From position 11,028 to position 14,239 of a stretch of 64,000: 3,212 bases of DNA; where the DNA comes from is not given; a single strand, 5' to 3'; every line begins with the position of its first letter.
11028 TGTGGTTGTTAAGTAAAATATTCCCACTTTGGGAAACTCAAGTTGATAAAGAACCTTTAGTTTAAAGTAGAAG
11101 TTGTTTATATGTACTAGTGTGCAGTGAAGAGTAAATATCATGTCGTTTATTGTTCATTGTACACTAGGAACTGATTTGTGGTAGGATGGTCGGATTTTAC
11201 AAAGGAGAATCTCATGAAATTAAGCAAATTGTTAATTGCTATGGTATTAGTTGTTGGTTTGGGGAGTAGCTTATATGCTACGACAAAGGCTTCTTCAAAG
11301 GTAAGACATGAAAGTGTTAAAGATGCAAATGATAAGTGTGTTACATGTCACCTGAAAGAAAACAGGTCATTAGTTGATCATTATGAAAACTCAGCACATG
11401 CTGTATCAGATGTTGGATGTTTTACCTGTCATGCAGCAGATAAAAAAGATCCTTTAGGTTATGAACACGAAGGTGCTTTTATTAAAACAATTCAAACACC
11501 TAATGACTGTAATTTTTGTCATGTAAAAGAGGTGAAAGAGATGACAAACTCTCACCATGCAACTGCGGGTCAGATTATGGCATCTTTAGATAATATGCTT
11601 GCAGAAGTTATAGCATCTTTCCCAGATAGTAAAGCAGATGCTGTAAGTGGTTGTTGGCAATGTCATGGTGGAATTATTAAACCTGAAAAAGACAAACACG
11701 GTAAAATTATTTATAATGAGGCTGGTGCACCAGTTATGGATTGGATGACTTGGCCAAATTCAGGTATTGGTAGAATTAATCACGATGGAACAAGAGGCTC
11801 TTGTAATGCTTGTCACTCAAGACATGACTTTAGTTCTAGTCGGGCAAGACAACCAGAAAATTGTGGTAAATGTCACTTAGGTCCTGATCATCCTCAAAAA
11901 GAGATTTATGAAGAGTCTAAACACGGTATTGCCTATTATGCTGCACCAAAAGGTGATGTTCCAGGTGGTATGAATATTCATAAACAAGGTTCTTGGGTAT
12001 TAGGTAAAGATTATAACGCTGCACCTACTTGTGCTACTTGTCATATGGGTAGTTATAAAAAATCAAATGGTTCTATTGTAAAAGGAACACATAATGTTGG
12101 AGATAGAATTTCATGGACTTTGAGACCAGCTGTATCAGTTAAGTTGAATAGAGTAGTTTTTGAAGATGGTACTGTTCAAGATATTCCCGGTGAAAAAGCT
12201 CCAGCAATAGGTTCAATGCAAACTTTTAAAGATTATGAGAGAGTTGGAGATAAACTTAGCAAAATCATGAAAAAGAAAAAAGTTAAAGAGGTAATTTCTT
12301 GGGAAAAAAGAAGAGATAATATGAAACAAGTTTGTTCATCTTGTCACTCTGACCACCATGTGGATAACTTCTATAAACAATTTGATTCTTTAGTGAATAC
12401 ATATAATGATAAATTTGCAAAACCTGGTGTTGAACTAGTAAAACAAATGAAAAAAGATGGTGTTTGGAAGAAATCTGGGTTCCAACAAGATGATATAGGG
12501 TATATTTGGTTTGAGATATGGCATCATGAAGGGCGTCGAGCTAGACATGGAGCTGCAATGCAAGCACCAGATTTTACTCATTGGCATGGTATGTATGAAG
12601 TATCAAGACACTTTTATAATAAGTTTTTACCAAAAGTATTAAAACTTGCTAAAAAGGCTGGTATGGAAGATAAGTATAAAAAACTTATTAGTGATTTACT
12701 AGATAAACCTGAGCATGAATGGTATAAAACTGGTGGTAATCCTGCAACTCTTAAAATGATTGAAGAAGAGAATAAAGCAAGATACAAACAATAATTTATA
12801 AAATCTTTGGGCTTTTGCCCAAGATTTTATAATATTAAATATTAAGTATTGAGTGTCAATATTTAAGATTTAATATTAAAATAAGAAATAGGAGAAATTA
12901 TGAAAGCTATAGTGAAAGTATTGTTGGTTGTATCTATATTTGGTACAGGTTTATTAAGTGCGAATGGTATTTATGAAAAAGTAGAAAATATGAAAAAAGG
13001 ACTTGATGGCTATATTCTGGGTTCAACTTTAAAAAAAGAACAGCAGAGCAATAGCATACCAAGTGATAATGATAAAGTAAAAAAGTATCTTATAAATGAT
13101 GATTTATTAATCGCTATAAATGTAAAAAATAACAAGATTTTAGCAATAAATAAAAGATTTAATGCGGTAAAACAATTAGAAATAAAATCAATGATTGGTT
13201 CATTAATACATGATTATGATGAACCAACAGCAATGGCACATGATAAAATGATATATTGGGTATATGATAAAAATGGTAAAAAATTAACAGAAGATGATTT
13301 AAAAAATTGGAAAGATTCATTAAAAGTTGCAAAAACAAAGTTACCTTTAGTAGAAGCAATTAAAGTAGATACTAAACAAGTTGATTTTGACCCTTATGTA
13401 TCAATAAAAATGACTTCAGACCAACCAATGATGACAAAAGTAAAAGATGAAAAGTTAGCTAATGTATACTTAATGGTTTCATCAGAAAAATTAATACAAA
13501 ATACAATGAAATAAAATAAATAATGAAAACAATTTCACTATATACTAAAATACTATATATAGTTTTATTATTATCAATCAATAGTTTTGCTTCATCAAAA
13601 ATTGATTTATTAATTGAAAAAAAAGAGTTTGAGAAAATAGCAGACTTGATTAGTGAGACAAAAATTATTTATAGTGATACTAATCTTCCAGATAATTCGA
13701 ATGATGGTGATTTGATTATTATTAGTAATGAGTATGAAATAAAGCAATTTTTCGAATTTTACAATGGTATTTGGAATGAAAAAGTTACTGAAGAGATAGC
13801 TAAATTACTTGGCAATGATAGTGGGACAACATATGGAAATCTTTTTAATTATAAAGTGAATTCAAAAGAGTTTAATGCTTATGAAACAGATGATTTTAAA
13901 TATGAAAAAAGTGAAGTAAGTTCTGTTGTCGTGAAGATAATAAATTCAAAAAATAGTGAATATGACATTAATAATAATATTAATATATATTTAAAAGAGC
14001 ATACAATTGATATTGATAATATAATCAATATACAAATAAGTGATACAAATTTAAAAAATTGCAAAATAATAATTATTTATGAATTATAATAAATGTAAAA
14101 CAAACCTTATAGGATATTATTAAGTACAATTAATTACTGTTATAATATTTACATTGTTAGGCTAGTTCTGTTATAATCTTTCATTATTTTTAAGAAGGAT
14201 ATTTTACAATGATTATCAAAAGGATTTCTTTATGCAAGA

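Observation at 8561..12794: HAO-family octahaem cytochrome wired to a tetrahaem cytochrome plus an NrfC/NrfD-type module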

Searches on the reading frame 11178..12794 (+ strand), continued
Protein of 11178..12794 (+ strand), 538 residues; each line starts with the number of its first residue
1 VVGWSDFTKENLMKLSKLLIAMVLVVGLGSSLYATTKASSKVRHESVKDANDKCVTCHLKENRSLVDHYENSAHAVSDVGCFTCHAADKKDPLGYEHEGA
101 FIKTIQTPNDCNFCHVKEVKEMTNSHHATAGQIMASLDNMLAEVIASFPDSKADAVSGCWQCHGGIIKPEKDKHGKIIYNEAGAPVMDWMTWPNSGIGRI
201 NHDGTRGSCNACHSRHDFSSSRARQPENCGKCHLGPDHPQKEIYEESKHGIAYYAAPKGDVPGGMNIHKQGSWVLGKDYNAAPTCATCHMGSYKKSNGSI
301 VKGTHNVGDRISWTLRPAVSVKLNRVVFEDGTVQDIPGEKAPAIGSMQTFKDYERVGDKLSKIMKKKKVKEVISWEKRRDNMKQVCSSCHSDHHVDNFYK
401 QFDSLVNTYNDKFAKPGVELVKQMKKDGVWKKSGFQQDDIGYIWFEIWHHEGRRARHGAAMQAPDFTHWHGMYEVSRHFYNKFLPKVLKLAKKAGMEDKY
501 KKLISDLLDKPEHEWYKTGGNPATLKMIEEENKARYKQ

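Call 80: find_encoding_contigs(protein=P0002, flank=10000, max_places=1)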
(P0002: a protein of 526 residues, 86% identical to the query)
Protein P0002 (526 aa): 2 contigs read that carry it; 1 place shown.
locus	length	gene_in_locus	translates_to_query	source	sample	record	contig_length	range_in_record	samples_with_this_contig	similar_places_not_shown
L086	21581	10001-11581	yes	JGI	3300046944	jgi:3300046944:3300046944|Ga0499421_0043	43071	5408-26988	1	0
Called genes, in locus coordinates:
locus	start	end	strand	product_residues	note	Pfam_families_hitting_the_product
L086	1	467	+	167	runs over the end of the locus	PF13187:Fer4_9 (faint), PF12838:Fer4_7 (faint), PF14697:Fer4_21 (faint), PF25160:LdpA_Fe-S-bd (faint), PF00037:Fer4 (weak)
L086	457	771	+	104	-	-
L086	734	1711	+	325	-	PF24814:WD40_Prp19 (faint), PF25171:Beta-prop_WDR36-Utp21_1st (weak), PF24807:WD40_CDC20-Fz (faint), PF25173:Beta-prop_WDR3_1st (faint), PF25174:Beta-prop_THOC3 (faint), PF25175:Beta-prop_WDR5 (faint)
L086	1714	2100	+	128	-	PF03927:NapD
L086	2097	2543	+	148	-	PF13426:PAS_9, PF00989:PAS, PF08447:PAS_3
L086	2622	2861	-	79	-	-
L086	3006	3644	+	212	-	PF00027:cNMP_binding, PF13545:HTH_Crp_2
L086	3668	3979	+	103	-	-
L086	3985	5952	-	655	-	PF17975:RNR_Alpha, PF21995:RNR-II_ins_dom, PF02867:Ribonuc_red_lgC (weak)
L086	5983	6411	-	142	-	PF01814:Hemerythrin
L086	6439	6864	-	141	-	-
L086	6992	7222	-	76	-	-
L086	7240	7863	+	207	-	PF14522:Cytochrome_C7 (weak)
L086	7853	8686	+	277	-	PF13187:Fer4_9 (faint), PF12797:Fer4_2 (faint), PF12838:Fer4_7 (faint), PF13237:Fer4_10 (weak), PF13247:Fer4_11, PF00037:Fer4 (weak)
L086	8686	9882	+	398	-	PF03916:NrfD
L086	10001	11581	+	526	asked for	PF13435:Cytochrome_C554 (faint), PF14522:Cytochrome_C7 (faint), PF13447:Multi-haem_cyto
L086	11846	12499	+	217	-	-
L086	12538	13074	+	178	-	-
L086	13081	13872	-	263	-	PF00005:ABC_tran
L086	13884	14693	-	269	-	PF00528:BPD_transp_1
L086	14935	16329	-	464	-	PF13379:NMT1_2, PF09084:NMT1 (faint)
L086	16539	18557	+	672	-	PF00384:Molybdopterin, PF01568:Molydop_binding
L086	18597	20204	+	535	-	PF03460:NIR_SIR_ferr, PF01077:NIR_SIR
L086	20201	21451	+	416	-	PF13241:NAD_binding_7, PF14824:Sirohm_synth_M (weak), PF00590:TP_methylase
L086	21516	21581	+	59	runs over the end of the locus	PF13531:SBP_bac_11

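Call 81: find_encoding_contigs(protein=P0016, flank=10000, max_places=1)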
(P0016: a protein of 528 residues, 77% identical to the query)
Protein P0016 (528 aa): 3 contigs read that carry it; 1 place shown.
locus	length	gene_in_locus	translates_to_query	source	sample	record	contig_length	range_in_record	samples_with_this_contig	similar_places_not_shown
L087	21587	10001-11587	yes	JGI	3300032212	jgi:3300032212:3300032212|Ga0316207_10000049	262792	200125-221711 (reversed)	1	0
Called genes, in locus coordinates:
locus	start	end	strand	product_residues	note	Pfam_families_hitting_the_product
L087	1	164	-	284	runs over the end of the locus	PF01814:Hemerythrin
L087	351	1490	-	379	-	PF05684:DUF819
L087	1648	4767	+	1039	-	PF00873:ACR_tran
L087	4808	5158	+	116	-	PF03960:ArsC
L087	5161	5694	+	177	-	PF01327:Pep_deformylase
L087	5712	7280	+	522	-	PF00881:Nitroreductase (weak)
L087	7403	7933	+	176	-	PF09699:Paired_CXXCH_1 (faint), PF14522:Cytochrome_C7 (faint)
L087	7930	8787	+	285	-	PF13187:Fer4_9 (faint), PF12837:Fer4_6 (faint), PF13237:Fer4_10 (weak), PF13247:Fer4_11, PF00037:Fer4 (weak), PF12797:Fer4_2 (weak), PF12838:Fer4_7 (weak), PF13237:Fer4_10 (weak)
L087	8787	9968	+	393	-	PF03916:NrfD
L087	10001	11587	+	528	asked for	PF13435:Cytochrome_C554 (faint), PF14522:Cytochrome_C7 (faint), PF14537:Cytochrom_c3_2 (faint), PF13447:Multi-haem_cyto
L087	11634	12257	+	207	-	-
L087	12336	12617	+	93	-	PF09442:DUF2018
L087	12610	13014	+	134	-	-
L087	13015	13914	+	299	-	PF00348:polyprenyl_synt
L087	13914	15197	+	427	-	PF05201:GlutR_N, PF01488:Shikimate_DH, PF00745:GlutR_dimer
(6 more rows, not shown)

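Call 82: find_encoding_contigs(protein=P0020, flank=10000, max_places=1)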
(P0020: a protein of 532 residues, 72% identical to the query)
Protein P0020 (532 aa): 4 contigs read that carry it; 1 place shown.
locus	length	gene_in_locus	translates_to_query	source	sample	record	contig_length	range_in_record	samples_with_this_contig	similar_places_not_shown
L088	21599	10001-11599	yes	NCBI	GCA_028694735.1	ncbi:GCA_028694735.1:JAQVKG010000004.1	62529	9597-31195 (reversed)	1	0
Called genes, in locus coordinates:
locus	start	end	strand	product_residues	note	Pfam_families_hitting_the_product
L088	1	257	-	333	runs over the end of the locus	-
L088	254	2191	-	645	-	PF00133:tRNA-synt_1, PF01406:tRNA-synt_1e (weak), PF09334:tRNA-synt_1g, PF00133:tRNA-synt_1, PF19303:Anticodon_3 (weak), PF01588:tRNA_bind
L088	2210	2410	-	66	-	-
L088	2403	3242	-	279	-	PF00316:FBPase, PF18913:FBPase_C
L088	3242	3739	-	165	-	PF03205:MobB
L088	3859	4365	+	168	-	-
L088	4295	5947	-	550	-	PF01464:SLT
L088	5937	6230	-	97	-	PF02325:CCB3_YggT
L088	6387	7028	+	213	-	PF00027:cNMP_binding, PF13545:HTH_Crp_2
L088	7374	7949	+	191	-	PF13435:Cytochrome_C554 (faint), PF09699:Paired_CXXCH_1 (faint), PF14522:Cytochrome_C7 (faint), PF14537:Cytochrom_c3_2 (faint)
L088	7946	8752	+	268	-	PF13187:Fer4_9 (faint), PF25160:LdpA_Fe-S-bd (faint), PF12797:Fer4_2 (faint), PF12837:Fer4_6 (faint), PF12838:Fer4_7 (faint), PF13237:Fer4_10, PF13247:Fer4_11, PF00037:Fer4 (weak)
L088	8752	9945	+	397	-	PF03916:NrfD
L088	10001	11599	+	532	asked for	PF13435:Cytochrome_C554 (faint), PF14522:Cytochrome_C7 (weak), PF13447:Multi-haem_cyto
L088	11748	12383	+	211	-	-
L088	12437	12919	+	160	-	-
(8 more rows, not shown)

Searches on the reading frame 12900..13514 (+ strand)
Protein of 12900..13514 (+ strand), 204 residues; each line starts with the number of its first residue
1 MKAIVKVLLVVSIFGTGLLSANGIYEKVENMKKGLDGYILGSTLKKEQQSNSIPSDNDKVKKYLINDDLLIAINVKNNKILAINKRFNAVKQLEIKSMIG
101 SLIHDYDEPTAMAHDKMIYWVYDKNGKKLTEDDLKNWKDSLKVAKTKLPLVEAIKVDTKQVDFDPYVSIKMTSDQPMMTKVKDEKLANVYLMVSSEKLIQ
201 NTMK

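Call 3: search_protein_families(library=pfam, proteins=[window:12900-13514:+], max_evalue=0.01)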
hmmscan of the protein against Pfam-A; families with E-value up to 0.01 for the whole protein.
window:12900-13514:+ (204 aa): 0 families

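Call 4: search_protein_families(library=ncbifam, proteins=[window:12900-13514:+], max_evalue=0.01)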
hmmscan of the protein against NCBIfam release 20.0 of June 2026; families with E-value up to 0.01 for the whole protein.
window:12900-13514:+ (204 aa): 0 families

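Call 43: list_cluster_members(proteins=[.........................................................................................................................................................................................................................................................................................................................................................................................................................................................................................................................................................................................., window:12900-13514:+, window:13523-14089:+, window:8561-9094:+])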
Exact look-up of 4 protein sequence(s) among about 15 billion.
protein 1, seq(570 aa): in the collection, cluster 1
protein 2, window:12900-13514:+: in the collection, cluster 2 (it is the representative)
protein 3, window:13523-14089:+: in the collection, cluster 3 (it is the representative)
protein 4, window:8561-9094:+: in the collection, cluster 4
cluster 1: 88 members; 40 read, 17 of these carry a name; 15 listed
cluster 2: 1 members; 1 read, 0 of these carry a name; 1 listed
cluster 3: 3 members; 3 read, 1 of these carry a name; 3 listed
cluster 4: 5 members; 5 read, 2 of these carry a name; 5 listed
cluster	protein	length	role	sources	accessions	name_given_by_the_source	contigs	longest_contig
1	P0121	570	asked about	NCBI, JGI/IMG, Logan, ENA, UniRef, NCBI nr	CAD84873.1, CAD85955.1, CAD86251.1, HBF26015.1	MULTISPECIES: hydroxylamine oxidoreductase [Nitrosomonas] | Hydroxylamine oxidoreductase n=13 Tax=root TaxID=1 RepID=HAO_NITEU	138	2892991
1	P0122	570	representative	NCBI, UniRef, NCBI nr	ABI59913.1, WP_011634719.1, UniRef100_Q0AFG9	multiheme c-type cytochrome [Nitrosomonas eutropha] | Hydroxylamine oxidoreductase n=3 Tax=Nitrosomonas TaxID=914 RepID=Q0AFG9_NITEC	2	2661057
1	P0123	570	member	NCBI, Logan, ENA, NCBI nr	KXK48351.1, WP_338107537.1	multiheme c-type cytochrome [Nitrosomonas europaea] | MAG: hydroxylamine oxidoreductase [Nitrosomonas europaea]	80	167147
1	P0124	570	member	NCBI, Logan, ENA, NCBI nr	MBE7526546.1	MAG: hydroxylamine reductase [Burkholderiales bacterium] | hydroxylamine reductase [Burkholderiales bacterium]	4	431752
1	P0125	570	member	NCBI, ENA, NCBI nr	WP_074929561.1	multiheme c-type cytochrome [Nitrosomonas eutropha]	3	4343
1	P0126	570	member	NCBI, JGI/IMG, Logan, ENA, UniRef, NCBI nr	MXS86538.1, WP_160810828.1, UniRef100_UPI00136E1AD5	hydroxylamine reductase [Nitrosomonas sp. HPC101] | multiheme c-type cytochrome n=1 Tax=Nitrosomonas sp. HPC101 TaxID=1658667 ... | multiheme c-type cytochrome [Nitrosomonas sp. HPC101]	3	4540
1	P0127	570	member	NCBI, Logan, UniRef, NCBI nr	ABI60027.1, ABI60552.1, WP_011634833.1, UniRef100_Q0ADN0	multiheme c-type cytochrome [Nitrosomonas eutropha] | Hydroxylamine oxidoreductase n=1 Tax=Nitrosomonas eutropha (strain DSM 101675 / C91 / ...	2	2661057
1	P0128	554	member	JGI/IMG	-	hydroxylamine dehydrogenase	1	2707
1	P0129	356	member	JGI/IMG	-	hydroxylamine dehydrogenase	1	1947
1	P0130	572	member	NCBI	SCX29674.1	aerobic hydroxylamine oxidoreductase precursor, partial [Nitrosomonas eutropha]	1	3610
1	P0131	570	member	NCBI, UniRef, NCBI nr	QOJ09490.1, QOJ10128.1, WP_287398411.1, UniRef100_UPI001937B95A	multiheme c-type cytochrome [Nitrosomonas sp. H1_AOB3] | multiheme c-type cytochrome n=1 Tax=Nitrosomonas sp. H1_AOB3 TaxID=2741553 ...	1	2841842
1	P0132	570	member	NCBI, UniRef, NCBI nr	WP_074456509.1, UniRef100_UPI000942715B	multiheme c-type cytochrome [Nitrosomonas eutropha] | multiheme c-type cytochrome n=1 Tax=Nitrosomonas eutropha TaxID=916 RepID=UPI000942715B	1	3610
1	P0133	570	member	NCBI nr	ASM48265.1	hydroxyamine oxidoreductase [uncultured bacterium]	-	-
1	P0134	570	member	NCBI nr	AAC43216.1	hydroxylamine oxidoreductase [Nitrosomonas europaea]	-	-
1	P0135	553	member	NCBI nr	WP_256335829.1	multiheme c-type cytochrome [Nitrosomonas europaea]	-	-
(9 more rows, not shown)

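Call 53: find_homologous_proteins(query=window:12900-13514:+, max_evalue=0.001)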
Query window:12900-13514:+ (204 aa): 39 proteins with E <= 0.001 among 532 candidates.
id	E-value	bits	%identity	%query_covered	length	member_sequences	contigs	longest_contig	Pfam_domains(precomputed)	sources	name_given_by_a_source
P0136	4.4e-123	426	100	100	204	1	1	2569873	-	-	-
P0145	3.8e-120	416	97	100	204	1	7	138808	-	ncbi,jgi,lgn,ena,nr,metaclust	ncbi:MAG: hypothetical protein K8R39_02305 [Arcobacteraceae bacterium]|nr:hypothetical protein [Arco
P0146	1.4e-119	415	96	100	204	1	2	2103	-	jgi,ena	-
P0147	1.7e-119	414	96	100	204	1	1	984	-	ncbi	-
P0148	6.1e-68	246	60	98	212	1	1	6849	-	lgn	-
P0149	6.7e-67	243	60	93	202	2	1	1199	-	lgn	-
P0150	1.6e-66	242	57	99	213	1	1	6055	-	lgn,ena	-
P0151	1.5e-65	239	56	99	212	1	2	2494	-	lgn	-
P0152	3.2e-65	237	56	99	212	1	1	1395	-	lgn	-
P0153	2.7e-63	231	56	97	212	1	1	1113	-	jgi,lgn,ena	-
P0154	4.9e-63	230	55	96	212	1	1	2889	-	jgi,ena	-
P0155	6.1e-62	227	57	93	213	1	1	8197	-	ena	-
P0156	2.0e-61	225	55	99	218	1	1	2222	-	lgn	-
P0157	3.1e-61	224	53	98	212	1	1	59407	-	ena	-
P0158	7.3e-60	220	56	92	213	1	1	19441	-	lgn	-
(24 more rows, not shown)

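Call 61: predict_structure(alignment_id=A3)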
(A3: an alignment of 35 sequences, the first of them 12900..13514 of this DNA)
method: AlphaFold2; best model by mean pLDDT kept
length: 204 residues; sequences in the alignment: 35
mean_pLDDT: 85.3   pTM: 0.77
mean pLDDT of the five models: 85.3, 84.4, 83.6, 82.4, 81.9
residues with pLDDT >= 90: 129; 70-90: 37; 50-70: 18; < 50: 20
segments of 3 or more residues with pLDDT < 50: 1-20
pLDDT, mean of each block of 10 residues (from residue 1): 43 44 86 95 93 92 94 96 97 95 92 91 93 86 64 68 89 94 93 96 89
secondary structure, 60 per line:
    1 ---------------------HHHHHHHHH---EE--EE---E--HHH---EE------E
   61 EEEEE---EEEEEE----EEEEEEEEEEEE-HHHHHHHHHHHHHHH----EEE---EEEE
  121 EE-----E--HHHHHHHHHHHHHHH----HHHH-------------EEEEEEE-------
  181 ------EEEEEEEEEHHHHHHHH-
elements in order: H22-30 E60-65 E69-74 E79-90 H92-106 E111-113 E117-122 H131-145 H150-153 E167-173 E187-195 H196-203

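Call 64: fold_search(model_id=the predicted structure, library=pdb)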
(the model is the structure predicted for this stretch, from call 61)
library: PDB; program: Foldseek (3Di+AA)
matches with E <= 10: 908; with E <= 0.001: 0
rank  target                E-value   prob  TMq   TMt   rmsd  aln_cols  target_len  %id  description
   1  5zyj                  1.0e-02  0.23  0.19  0.18  17.2       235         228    9  Crystal structure of CERT START domain in complex with compound E16A (released 2019-02-27)
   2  5y4g_A                1.4e-02  0.15  0.13  0.11  18.2       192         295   10  Apo Structure of AmbP3 (released 2018-07-18)
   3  5zyg                  1.9e-02  0.35  0.23  0.21  14.5       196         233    8  Crystal structure of CERT START domain in complex with compound B5 (released 2019-02-27)
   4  5zyk                  2.6e-02  0.16  0.18  0.16  17.5       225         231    9  Crystal structure of CERT START domain in complex with compound E25 (released 2019-02-27)
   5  3bpk_B                3.3e-02  0.21  0.16  0.16  15.9       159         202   11  Crystal structure of nitrilotriacetate monooxygenase component B from Bacillus cereus (released 2008-01-01)
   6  3h3q_A                4.2e-02  0.14  0.20  0.18  15.7       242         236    9  Crystal structure of the CERT START domain in complex with HPA-13 (released 2010-03-02)
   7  2e3m                  4.2e-02  0.14  0.20  0.18  15.7       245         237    9  Crystal structure of CERT START domain (released 2007-12-18)
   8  5y4g_B                6.0e-02  0.09  0.13  0.11  18.2       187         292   11  Apo Structure of AmbP3 (released 2018-07-18)
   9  5y7c_A                6.4e-02  0.08  0.13  0.10  18.4       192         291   10  Hapalindole A and DMSPP Bound AmbP3 (released 2018-07-18)
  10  5ynw_A                6.4e-02  0.08  0.13  0.10  18.3       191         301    9  Crystal structure of an aromatic prenyltransferase FAMD1 from Fischerella ambigua UTEX 1903 in complex with DMASPP and (released 2018-08-29)
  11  5ynu_A                9.1e-02  0.08  0.13  0.10  18.4       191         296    9  Crystal structure of an aromatic prenyltransferase FAMD1 from Fischerella ambigua UTEX 1903 in complex with INN (released 2018-08-29)
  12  5knn_A                9.7e-02  0.12  0.19  0.11  15.9       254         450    9  Evolutionary gain of alanine mischarging to non-cognate tRNAs with a G4:U69 base pair (released 2016-09-28)
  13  3l88_L                1.0e-01  0.06  0.12  0.13  21.7       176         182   11  Crystal structure of the human Adenovirus type 21 fiber knob (released 2010-04-14)
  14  3l89_G                1.2e-01  0.04  0.13  0.13  22.5       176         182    8  Human Adenovirus type 21 knob in complex with domains SCR1 and SCR2 of CD46 (membrane cofactor protein, MCP) (released 2010-04-14)
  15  3l89_A                1.2e-01  0.05  0.13  0.13  22.1       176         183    8  Human Adenovirus type 21 knob in complex with domains SCR1 and SCR2 of CD46 (membrane cofactor protein, MCP) (released 2010-04-14)
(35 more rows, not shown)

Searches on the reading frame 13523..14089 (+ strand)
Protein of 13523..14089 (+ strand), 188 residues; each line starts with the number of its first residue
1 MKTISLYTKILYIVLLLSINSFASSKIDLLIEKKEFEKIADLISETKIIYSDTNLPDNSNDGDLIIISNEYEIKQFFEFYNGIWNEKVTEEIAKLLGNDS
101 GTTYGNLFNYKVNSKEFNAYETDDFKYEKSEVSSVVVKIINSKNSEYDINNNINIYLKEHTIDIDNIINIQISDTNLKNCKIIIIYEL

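Call 3: search_protein_families(library=pfam, proteins=[window:13523-14089:+], max_evalue=0.01)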
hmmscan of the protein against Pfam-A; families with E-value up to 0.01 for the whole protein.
window:13523-14089:+ (188 aa): 0 families

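Call 4: search_protein_families(library=ncbifam, proteins=[window:13523-14089:+], max_evalue=0.01)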
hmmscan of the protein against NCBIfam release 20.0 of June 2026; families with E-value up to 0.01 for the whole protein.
window:13523-14089:+ (188 aa): 0 families
